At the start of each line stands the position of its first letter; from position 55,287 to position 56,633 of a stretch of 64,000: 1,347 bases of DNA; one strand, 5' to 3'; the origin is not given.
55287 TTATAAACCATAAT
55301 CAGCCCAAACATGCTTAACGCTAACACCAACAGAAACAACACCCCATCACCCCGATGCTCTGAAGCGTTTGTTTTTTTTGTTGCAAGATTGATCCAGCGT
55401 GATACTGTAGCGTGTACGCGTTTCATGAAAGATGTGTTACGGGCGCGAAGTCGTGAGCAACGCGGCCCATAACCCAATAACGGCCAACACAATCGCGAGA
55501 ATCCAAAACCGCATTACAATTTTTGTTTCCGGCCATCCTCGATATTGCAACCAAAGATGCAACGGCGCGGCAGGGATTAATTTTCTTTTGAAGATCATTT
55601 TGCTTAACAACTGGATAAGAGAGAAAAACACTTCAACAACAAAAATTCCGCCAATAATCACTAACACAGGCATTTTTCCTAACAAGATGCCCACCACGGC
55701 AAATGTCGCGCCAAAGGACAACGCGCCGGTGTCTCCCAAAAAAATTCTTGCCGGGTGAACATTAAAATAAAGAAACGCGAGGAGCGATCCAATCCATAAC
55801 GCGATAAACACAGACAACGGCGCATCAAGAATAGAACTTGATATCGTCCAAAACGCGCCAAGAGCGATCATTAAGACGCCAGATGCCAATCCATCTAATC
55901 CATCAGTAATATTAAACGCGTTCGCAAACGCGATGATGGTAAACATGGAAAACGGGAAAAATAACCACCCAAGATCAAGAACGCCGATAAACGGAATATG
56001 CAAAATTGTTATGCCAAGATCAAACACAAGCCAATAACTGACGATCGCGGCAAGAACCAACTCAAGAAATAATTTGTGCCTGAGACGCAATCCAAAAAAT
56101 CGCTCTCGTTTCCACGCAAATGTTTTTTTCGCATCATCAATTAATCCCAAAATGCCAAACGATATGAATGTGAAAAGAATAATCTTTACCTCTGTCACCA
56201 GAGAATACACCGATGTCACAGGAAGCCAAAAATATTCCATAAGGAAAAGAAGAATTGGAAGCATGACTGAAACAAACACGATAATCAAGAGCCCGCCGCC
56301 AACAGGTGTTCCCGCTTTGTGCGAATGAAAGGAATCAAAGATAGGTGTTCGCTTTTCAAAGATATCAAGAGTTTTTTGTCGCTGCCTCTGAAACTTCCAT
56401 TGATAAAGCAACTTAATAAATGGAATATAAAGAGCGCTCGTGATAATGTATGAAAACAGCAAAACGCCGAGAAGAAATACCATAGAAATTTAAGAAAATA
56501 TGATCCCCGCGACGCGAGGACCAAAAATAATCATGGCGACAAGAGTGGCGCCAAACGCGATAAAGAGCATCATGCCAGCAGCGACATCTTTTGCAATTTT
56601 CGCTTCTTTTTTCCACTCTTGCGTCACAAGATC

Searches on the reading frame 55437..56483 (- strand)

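Call 16: search_protein_families(library=pfam, proteins=[window:55437-56483:-], max_evalue=0.001)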
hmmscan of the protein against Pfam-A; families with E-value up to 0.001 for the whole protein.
window:55437-56483:- (348 aa): 1 family
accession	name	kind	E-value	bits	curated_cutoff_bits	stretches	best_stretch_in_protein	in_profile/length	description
PF00953.26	Glycos_transf_4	-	1.8e-33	116.3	27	1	101-268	3-159/160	Glycosyl transferase family 4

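Call 43: search_protein_families(library=ncbifam, proteins=[window:55437-56483:-], max_evalue=0.001)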
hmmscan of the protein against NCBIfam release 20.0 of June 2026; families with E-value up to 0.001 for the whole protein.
window:55437-56483:- (348 aa): 3 families
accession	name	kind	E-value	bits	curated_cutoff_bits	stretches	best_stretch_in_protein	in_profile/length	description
TIGR00445.1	mraY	equivalog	3.4e-52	177.9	192.05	1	52-340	28-317/321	phospho-N-acetylmuramoyl-pentapeptide-transferase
NF053644.1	MraY_archaea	equivalog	3.4e-32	112.1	450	1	160-338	167-340/340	pseudomurein biosynthesis MraY family phospho-N-acetylmuramoyl-pentapeptide-transferase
TIGR02380.1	ECA_wecA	exception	0.00013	21.3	326.05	1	102-341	70-309/346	UDP-N-acetylglucosamine--undecaprenyl-phosphate N-acetylglucosaminephosphotransferase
